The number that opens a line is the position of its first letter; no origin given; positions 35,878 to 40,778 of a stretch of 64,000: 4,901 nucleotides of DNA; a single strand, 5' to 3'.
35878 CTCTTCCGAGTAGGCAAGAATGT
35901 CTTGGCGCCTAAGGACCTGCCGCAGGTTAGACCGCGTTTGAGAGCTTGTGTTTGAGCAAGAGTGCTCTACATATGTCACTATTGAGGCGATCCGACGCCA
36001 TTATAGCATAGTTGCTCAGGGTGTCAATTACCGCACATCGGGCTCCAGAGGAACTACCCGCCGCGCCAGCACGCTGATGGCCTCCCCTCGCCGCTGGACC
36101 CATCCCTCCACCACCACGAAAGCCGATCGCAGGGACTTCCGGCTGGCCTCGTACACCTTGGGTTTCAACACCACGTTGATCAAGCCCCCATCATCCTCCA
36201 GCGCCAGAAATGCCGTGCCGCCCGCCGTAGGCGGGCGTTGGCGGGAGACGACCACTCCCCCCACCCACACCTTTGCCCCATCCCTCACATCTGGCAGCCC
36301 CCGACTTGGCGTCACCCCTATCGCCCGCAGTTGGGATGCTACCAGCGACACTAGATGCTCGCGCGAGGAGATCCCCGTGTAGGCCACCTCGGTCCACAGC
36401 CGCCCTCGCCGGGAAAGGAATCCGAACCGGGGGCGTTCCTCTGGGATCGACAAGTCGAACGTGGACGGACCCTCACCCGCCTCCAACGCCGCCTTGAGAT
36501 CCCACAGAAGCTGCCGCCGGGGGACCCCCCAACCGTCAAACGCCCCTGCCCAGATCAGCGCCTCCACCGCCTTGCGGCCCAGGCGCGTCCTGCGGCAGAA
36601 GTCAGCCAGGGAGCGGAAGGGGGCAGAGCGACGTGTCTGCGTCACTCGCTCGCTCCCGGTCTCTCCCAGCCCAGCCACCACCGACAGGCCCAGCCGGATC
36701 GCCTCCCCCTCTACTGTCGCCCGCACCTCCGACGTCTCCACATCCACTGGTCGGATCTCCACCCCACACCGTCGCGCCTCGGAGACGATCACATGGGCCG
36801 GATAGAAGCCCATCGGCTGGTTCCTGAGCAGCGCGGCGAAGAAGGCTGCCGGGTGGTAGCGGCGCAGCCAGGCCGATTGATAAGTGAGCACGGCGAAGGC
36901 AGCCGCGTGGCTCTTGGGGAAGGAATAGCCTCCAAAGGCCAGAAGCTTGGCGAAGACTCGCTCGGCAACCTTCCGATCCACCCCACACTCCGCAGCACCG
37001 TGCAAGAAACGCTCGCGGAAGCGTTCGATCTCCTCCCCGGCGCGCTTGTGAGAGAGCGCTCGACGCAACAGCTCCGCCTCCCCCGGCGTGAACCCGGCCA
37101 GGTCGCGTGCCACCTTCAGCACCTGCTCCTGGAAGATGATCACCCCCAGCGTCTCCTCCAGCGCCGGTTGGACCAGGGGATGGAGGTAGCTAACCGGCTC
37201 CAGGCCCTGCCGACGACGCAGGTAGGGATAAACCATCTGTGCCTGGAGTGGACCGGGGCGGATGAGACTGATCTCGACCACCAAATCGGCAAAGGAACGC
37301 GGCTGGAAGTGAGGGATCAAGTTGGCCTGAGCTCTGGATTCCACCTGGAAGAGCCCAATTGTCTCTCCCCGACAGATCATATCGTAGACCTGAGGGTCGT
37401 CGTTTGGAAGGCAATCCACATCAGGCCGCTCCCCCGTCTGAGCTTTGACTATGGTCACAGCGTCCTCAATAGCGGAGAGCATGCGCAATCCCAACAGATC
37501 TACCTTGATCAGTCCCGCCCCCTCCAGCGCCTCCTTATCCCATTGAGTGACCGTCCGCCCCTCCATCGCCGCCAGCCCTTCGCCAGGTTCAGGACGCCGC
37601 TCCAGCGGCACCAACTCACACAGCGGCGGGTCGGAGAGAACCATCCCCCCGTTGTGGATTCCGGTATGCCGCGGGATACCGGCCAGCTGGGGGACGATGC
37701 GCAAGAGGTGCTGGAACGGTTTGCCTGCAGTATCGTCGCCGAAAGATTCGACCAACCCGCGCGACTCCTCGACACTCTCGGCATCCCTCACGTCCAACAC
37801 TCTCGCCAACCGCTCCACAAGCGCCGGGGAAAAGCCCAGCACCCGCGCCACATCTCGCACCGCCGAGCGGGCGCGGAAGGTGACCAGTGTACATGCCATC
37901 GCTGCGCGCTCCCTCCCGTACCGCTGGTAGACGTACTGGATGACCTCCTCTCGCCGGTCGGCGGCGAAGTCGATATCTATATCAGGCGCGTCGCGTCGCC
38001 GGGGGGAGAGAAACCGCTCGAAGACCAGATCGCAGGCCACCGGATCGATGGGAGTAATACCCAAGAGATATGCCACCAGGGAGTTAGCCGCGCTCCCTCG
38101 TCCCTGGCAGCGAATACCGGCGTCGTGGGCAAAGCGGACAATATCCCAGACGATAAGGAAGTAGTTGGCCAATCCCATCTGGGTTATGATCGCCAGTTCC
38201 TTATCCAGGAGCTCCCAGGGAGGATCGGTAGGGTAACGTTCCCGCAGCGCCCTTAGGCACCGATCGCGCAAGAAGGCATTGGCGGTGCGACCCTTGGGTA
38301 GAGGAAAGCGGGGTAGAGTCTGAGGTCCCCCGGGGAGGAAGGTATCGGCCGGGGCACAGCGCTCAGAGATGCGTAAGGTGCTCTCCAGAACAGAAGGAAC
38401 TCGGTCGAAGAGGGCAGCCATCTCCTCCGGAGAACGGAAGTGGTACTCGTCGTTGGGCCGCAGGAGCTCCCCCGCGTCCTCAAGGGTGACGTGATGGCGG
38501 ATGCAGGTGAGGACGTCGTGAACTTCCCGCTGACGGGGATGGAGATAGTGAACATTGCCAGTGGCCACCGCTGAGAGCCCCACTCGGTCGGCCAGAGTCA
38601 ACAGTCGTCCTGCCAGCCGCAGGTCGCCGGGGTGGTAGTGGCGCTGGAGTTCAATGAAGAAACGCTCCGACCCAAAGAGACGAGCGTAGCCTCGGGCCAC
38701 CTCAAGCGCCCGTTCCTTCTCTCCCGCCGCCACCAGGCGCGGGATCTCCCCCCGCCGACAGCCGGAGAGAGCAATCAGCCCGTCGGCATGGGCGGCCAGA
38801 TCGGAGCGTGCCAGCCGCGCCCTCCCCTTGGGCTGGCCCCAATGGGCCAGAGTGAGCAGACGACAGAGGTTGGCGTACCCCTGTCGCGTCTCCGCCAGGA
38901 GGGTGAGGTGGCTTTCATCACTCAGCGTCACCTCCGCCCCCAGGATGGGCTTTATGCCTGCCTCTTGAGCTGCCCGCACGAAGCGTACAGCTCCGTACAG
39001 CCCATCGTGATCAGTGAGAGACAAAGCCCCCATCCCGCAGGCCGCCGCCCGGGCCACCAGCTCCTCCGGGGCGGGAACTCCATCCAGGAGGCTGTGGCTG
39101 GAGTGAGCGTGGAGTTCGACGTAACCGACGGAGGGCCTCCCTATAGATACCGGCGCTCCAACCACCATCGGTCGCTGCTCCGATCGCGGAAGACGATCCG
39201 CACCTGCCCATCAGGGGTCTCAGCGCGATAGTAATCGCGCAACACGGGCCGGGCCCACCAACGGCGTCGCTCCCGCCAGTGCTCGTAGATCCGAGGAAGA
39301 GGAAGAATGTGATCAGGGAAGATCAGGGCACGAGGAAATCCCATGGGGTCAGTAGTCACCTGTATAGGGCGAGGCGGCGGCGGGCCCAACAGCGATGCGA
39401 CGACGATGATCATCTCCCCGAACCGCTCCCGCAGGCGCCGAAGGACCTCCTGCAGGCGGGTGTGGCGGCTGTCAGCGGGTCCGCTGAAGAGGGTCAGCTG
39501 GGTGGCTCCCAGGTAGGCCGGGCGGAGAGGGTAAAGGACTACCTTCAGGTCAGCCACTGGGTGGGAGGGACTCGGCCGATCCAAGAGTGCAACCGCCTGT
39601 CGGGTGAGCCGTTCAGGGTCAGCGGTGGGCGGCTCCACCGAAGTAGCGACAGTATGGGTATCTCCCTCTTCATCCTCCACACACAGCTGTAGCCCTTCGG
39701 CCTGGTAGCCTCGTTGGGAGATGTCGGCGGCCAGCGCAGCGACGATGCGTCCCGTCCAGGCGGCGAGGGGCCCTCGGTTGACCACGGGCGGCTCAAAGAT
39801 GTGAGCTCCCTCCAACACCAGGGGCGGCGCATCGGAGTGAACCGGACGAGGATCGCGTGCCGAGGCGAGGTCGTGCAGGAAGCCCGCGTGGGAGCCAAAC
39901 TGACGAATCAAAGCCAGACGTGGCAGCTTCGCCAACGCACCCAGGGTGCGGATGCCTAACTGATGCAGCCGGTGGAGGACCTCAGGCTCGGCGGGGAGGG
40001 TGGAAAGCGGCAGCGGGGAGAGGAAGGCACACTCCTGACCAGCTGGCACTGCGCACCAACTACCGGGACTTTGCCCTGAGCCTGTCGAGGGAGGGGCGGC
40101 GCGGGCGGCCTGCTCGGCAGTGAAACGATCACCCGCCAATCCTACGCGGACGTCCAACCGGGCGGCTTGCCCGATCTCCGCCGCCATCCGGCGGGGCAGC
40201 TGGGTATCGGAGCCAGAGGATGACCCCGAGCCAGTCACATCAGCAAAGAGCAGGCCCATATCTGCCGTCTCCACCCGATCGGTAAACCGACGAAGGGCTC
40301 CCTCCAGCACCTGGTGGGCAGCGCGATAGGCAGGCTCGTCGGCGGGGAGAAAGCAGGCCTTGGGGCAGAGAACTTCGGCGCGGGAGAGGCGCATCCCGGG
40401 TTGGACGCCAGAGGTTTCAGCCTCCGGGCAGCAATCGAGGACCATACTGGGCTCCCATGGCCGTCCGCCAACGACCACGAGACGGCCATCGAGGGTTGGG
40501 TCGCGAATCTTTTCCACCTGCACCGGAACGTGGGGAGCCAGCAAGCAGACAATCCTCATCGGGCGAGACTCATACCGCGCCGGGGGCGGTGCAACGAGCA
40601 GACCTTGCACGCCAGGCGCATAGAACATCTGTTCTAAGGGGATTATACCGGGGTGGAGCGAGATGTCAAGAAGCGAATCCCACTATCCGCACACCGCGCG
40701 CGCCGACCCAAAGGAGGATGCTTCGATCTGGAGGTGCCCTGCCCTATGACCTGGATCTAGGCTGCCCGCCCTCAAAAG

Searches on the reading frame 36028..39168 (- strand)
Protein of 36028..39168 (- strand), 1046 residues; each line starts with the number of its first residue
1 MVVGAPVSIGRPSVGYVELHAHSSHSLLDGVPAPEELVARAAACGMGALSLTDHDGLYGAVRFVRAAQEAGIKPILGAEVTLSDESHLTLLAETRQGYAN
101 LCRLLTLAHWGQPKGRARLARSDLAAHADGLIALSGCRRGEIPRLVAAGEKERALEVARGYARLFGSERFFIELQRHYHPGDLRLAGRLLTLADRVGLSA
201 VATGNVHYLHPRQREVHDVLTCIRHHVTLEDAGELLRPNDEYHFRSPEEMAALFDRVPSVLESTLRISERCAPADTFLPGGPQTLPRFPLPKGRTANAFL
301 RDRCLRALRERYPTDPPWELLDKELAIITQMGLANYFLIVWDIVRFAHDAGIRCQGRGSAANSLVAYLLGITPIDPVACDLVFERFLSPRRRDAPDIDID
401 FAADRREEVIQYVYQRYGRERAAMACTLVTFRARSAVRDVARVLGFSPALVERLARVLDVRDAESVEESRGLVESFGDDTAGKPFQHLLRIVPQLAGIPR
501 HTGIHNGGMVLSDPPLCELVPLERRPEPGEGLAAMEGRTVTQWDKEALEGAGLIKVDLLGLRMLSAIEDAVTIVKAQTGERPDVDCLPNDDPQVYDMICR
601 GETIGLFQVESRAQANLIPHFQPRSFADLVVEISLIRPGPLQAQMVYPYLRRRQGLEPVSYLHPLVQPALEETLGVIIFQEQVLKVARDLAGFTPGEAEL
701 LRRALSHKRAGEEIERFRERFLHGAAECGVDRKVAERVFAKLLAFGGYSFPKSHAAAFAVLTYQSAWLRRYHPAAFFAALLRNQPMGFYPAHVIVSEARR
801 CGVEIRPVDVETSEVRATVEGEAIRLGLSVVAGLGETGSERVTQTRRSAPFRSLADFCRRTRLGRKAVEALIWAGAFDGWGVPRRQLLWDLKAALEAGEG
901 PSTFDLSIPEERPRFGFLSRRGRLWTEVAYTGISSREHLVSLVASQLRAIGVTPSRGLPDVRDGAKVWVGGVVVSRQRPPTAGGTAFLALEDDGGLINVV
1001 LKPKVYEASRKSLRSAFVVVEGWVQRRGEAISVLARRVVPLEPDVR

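Call 6: search_protein_families(library=pfam, proteins=[window:36028-39168:-])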
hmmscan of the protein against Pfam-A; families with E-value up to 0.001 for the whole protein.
window:36028-39168:- (1046 aa): 5 families
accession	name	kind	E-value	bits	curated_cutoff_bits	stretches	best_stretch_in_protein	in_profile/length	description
PF07733.18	DNA_pol3_alpha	-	1.2e-78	264.7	23.9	1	299-560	2-260/260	Bacterial DNA polymerase III alpha NTPase domain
PF17657.6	DNA_pol3_finger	-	8.1e-53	178.6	22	1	563-727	1-164/166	Bacterial DNA polymerase III alpha subunit finger domain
PF02811.25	PHP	-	6.6e-44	150.6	26.4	1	18-177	1-164/164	PHP domain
PF14579.12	HHH_6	-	4.9e-24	84.8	25.6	1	802-887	1-90/90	Helix-hairpin-helix motif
PF01336.31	tRNA_anti-codon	-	3.4e-07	30.6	27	1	967-1040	1-74/75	OB-fold nucleic acid binding domain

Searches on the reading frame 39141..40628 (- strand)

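Call 6: search_protein_families(library=pfam, proteins=[window:39141-40628:-])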
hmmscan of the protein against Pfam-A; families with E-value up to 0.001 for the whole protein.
window:39141-40628:- (495 aa): 2 families
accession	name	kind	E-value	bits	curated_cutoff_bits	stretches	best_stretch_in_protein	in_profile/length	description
PF00817.25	IMS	-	1.9e-23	83.4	23.2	1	36-174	8-146/148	impB/mucB/samB family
PF11799.13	IMS_C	-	1.9e-05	25.5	20.7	1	278-368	10-99/109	impB/mucB/samB family C-terminal domain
